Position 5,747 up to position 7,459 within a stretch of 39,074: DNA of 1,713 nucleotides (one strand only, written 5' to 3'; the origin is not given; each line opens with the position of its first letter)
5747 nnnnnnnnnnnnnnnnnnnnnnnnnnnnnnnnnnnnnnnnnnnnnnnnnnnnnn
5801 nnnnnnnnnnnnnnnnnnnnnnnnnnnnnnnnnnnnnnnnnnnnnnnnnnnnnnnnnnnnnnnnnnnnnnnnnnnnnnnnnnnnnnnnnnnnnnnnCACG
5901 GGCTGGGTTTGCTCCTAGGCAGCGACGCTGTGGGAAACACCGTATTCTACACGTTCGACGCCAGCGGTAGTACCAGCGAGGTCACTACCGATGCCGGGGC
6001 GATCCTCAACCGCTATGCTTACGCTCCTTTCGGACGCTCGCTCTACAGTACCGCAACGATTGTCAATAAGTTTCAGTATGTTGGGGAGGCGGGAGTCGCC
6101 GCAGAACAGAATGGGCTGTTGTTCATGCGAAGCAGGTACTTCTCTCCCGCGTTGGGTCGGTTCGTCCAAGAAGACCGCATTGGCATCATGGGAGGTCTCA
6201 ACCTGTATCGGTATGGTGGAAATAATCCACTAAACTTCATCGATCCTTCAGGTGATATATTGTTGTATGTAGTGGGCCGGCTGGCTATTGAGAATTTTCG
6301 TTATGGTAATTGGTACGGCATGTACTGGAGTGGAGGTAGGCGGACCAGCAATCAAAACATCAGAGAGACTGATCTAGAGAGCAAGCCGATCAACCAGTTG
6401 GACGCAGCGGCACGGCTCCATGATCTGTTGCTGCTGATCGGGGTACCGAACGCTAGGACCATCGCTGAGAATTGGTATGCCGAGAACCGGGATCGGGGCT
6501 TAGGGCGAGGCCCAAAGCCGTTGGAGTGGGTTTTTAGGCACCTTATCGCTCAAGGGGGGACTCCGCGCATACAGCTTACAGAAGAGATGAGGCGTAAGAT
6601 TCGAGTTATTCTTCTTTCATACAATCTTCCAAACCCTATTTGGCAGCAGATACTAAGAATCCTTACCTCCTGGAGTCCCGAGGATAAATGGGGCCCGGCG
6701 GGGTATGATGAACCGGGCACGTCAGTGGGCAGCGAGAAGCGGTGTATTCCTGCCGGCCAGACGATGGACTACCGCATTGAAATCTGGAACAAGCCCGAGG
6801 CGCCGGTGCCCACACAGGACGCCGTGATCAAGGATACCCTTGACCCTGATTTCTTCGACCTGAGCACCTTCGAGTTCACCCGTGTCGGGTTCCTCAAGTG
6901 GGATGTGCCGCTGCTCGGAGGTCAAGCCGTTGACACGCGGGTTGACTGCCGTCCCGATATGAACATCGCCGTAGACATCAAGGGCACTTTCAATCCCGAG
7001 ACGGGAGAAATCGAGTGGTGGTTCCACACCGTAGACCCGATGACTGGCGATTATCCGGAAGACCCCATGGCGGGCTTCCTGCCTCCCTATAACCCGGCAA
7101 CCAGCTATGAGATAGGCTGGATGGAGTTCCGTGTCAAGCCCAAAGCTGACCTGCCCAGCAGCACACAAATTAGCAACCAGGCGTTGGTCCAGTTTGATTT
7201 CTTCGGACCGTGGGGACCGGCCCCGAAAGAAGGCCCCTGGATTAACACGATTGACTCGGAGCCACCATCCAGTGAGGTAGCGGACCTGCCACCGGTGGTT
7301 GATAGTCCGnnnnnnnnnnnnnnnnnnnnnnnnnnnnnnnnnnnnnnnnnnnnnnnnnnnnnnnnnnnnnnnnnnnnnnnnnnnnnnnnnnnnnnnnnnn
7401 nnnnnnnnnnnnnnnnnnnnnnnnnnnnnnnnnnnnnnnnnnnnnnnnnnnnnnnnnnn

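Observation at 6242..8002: The Rhs core is not near the C-terminus: about 580 aa follow the DPxG motif, and no immunity-like gene lies downstream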

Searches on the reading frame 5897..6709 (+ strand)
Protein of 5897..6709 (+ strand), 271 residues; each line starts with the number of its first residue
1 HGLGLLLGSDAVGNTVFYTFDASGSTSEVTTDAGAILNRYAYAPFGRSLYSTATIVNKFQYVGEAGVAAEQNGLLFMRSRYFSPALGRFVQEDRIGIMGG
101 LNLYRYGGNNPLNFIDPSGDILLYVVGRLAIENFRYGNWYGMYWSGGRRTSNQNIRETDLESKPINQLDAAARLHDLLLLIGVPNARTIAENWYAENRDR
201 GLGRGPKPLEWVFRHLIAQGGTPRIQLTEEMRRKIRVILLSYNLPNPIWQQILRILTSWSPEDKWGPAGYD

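Call 14: search_solved_structures(query=window:5897-6709:+, max_evalue=0.01, show_alignments=5)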
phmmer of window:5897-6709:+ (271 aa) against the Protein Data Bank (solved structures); distinct sequences matched with E-value up to 0.01: 26.
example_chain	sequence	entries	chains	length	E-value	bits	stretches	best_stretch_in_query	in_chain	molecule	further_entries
8h8a_A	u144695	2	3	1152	3.2e-11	46.6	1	13-119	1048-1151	Putative Rhs-family protein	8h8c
7q97_A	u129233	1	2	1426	4.2e-11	46.2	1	70-121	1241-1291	Rhs family protein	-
6suf_F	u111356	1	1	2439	5.8e-11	45.7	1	11-120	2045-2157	TcdB2,TccC3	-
6h6e_F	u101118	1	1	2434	5.8e-11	45.7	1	11-120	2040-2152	TcdB2,TccC3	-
6sup_A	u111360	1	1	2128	1.3e-10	44.6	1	11-119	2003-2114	TcdB2,TccC3,Cell division control protein 42 homolog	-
6suq_A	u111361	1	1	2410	1.5e-10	44.4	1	11-119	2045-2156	TcdB2,TccC3,Genome polyprotein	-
8h8b_A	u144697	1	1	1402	2.1e-10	43.9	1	13-121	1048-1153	Putative Rhs-family protein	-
4o9x_A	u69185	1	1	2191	2.3e-10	43.7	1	11-119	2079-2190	TcdB2, TccC3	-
6h6g_A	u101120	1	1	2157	2.4e-10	43.7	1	11-119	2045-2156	TcdB2,TccC3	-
6sue_F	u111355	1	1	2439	7.8e-10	42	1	11-120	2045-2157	TcdB2,TccC3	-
6h6f_F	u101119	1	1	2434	7.9e-10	42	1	11-120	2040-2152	TcdB2,TccC3,TccC3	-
8qjd_A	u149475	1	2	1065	1.3e-09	41.3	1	20-119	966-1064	Salmonella bongori Rhs core domain (residues 360-1420)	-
8qjb_A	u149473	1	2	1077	1.3e-09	41.2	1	20-119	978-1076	T6SS-associated Rhs core domain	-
6l7i_G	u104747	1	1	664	2e-09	40.6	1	10-119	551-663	TccC2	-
9c4k_Q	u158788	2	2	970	2.2e-09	40.5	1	16-120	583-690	Toxin subunit YenC2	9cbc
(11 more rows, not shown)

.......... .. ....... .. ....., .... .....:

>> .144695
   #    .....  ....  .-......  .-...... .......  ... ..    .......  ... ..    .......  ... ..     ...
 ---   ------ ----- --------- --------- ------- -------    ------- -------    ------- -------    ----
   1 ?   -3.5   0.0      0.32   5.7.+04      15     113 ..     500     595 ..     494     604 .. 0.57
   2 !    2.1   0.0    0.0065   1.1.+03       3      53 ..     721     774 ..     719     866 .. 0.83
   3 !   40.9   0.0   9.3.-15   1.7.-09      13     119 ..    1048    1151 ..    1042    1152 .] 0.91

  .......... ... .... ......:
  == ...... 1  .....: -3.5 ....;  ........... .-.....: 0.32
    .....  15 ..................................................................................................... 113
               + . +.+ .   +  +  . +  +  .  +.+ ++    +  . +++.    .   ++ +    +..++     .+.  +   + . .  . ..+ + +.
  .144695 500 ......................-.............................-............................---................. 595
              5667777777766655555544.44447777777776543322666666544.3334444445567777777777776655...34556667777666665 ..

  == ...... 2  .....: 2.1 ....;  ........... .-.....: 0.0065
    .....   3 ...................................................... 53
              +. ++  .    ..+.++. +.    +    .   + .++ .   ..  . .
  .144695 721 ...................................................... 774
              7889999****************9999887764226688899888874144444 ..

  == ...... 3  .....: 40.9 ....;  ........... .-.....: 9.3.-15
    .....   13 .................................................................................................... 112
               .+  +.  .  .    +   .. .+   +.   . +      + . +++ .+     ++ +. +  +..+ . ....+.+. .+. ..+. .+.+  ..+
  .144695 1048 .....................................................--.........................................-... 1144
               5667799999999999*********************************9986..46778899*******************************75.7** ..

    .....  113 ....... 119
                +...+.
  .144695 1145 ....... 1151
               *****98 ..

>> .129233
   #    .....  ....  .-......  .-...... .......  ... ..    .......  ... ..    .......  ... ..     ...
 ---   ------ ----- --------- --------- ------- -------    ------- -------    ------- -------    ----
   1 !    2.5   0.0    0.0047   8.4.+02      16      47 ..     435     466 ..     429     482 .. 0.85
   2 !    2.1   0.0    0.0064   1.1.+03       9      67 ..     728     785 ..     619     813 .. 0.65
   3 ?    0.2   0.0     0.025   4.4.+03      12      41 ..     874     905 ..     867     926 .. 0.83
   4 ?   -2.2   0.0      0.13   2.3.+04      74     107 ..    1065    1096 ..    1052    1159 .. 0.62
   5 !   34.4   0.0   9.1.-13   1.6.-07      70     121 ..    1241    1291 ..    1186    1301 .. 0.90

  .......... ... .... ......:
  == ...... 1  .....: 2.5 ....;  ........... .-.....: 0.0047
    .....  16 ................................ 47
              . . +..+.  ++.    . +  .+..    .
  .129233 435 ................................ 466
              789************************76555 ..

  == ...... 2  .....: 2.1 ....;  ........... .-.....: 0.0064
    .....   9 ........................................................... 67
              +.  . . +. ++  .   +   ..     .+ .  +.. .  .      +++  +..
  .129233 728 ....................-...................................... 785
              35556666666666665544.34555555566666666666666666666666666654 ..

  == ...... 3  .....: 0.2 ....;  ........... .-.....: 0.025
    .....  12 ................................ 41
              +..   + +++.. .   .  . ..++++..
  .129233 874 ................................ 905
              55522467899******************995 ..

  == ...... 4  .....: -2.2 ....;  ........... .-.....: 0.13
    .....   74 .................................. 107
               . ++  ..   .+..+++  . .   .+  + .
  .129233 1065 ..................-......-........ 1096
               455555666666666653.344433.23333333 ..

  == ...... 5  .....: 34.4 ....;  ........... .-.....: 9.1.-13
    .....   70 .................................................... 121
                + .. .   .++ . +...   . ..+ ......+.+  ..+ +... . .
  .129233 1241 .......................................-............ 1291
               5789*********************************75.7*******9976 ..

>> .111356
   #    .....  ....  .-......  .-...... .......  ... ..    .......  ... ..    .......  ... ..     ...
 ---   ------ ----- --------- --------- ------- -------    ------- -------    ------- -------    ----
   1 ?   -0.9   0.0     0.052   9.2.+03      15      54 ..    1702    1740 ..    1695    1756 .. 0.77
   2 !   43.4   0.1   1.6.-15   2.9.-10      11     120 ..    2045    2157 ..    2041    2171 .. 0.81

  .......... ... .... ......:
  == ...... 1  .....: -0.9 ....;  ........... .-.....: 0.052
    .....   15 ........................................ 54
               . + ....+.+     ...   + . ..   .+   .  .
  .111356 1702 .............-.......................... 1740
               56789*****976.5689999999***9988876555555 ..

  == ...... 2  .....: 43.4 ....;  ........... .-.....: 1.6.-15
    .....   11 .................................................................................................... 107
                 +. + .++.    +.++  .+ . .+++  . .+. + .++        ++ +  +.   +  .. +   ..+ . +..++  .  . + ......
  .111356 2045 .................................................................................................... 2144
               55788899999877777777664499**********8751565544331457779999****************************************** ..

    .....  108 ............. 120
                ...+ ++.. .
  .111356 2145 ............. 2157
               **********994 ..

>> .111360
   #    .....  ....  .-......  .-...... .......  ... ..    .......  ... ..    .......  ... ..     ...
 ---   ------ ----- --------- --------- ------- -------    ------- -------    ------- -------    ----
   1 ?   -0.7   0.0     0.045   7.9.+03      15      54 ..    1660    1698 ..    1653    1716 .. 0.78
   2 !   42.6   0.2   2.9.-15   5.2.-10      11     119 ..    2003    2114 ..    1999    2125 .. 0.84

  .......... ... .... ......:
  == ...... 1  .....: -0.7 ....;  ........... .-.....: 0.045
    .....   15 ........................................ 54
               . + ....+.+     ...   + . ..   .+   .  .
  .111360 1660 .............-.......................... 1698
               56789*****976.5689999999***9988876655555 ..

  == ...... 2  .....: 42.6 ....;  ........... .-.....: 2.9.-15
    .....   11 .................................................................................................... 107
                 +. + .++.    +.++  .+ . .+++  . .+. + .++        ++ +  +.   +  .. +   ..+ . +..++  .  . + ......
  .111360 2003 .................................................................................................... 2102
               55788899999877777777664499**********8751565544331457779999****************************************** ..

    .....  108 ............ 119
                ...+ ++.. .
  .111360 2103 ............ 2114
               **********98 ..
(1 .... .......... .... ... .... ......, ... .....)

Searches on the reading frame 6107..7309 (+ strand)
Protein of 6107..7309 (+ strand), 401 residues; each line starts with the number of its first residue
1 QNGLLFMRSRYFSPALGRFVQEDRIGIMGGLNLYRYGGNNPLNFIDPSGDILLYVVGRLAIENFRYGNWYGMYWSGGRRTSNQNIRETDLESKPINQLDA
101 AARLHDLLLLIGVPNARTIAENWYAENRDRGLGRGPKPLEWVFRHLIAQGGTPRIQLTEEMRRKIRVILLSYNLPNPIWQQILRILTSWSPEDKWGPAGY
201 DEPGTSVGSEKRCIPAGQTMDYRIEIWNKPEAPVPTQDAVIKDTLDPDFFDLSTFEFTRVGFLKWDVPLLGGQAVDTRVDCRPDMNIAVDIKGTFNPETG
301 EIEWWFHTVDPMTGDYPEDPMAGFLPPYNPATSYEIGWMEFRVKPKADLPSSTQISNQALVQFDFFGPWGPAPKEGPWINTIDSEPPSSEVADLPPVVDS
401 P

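Call 47: find_related_loci(query=window:6107-7309:+, collection=metagenome_contigs, flank=10000)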
Query window:6107-7309:+ (401 aa) in metagenome_contigs; peptide patterns used: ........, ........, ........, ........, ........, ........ (x = any residue, [..] = any of these).
29 stretches matched a pattern; 6 encode a relative of the query (tblastn E <= 1e-3); 6 distinct loci.
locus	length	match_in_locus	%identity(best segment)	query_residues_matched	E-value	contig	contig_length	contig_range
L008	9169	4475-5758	49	4-400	9e-120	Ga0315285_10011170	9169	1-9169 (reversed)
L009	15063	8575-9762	64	2-398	7e-108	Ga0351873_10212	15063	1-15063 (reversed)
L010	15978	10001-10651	73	185-401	8e-106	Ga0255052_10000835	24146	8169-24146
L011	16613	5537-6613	73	2-382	5e-97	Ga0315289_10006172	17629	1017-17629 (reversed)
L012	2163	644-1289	67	187-401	1e-83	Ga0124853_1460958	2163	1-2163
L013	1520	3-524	49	229-396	9e-44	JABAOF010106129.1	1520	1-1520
